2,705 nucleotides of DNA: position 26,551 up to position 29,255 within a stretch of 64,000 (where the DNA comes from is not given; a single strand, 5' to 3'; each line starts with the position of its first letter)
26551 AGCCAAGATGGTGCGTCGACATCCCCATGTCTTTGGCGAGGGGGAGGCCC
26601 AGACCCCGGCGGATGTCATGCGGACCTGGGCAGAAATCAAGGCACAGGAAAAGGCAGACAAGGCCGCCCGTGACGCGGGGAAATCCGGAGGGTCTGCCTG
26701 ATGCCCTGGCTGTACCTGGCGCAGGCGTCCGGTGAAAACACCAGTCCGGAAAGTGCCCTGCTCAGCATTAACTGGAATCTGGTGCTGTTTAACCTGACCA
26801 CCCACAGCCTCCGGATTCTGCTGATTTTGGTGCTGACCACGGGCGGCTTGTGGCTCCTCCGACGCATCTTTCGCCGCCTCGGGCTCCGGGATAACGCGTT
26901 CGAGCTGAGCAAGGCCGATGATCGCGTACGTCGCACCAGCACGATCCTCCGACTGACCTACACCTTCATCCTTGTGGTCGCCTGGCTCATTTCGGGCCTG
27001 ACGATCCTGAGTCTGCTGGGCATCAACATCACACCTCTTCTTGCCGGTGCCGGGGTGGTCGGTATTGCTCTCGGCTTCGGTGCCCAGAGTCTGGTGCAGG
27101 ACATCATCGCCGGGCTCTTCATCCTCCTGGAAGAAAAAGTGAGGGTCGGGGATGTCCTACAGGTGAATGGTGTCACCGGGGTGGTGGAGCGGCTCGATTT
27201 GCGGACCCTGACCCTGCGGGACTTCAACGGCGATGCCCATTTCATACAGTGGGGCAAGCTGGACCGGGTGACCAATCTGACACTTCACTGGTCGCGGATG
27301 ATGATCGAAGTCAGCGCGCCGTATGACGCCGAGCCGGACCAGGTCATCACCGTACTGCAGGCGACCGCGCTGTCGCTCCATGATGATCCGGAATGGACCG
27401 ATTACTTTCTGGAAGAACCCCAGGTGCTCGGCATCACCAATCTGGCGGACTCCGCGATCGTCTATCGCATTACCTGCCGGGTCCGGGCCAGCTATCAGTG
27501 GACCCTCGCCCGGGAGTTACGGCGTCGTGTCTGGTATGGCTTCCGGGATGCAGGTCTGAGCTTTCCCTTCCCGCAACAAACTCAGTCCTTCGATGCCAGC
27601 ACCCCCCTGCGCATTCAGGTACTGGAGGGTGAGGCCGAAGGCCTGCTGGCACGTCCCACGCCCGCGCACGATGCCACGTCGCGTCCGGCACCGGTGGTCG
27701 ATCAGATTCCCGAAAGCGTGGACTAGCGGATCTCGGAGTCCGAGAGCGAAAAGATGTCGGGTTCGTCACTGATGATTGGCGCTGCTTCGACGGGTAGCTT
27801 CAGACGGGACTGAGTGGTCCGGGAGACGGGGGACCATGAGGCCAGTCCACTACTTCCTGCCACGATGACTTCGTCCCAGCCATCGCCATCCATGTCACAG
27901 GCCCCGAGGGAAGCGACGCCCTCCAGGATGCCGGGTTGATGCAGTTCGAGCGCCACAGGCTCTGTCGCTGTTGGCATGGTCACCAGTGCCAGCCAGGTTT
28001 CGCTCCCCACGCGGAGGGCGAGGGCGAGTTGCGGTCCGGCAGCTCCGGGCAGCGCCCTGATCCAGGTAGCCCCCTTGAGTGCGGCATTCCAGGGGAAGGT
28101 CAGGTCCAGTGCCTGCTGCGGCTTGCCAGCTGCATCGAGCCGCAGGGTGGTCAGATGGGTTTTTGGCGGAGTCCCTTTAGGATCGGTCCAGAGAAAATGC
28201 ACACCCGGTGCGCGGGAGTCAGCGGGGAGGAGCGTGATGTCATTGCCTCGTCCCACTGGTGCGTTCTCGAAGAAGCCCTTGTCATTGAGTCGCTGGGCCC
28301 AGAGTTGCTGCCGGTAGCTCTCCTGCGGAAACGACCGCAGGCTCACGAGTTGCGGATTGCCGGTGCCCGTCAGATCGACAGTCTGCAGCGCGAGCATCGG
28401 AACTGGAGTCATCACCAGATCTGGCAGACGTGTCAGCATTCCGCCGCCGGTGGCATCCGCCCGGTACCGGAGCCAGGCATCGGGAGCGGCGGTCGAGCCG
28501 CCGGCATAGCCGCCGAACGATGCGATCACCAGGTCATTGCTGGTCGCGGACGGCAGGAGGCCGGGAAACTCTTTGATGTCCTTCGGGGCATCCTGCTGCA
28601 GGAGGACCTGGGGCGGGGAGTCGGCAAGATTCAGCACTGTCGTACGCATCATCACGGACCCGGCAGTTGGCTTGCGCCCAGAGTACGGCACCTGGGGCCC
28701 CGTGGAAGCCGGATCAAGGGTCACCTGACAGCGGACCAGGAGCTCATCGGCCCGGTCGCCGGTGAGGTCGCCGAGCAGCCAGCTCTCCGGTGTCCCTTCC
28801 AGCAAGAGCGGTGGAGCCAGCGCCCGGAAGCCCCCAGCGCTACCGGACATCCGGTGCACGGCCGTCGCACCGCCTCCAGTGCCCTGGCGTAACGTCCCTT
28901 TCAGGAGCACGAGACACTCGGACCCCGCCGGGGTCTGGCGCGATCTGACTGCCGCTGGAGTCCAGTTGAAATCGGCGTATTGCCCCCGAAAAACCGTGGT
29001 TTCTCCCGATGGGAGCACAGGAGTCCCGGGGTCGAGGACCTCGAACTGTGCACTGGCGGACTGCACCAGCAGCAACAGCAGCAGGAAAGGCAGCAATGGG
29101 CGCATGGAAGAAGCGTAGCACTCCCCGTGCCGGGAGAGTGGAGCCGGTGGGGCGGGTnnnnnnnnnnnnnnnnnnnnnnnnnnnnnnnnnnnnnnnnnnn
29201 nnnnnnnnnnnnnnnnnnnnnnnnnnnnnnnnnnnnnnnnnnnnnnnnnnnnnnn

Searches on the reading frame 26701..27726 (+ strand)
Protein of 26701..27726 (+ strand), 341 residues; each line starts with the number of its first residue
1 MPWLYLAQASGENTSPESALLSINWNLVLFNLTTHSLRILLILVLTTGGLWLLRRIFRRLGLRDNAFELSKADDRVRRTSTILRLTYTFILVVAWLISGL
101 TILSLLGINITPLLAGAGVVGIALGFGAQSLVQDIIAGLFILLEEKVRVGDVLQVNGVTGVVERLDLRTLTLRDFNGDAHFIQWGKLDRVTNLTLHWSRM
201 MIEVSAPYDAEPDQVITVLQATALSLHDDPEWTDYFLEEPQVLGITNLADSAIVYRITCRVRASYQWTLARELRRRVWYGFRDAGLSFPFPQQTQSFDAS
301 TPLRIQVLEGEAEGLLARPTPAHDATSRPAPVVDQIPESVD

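Call 28: search_protein_families(library=pfam, proteins=[window:26701-27726:+], max_evalue=0.001)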
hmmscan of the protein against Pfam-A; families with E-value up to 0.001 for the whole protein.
window:26701-27726:+ (341 aa): 3 families
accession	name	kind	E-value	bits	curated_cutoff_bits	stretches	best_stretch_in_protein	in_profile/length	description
PF00924.24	MS_channel_2nd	-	6.2e-14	52.3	20.2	1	131-194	2-67/68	Mechanosensitive ion channel, beta-domain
PF21088.3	MS_channel_1st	-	3.9e-08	33.6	23.1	1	89-129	2-42/42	Mechanosensitive ion channel, transmembrane helices 2/3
PF21082.3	MS_channel_3rd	-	1.9e-07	31.9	21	1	203-288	4-88/88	Mechanosensitive ion channel MscS, C-terminal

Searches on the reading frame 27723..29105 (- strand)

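Call 28: search_protein_families(library=pfam, proteins=[window:27723-29105:-], max_evalue=0.001)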
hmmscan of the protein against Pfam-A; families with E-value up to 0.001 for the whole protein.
window:27723-29105:- (460 aa): 1 family
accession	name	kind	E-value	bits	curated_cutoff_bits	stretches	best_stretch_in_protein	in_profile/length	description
PF13517.12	FG-GAP_3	-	2.6e-05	25.2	26.9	0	404-419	1-16/61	FG-GAP-like repeat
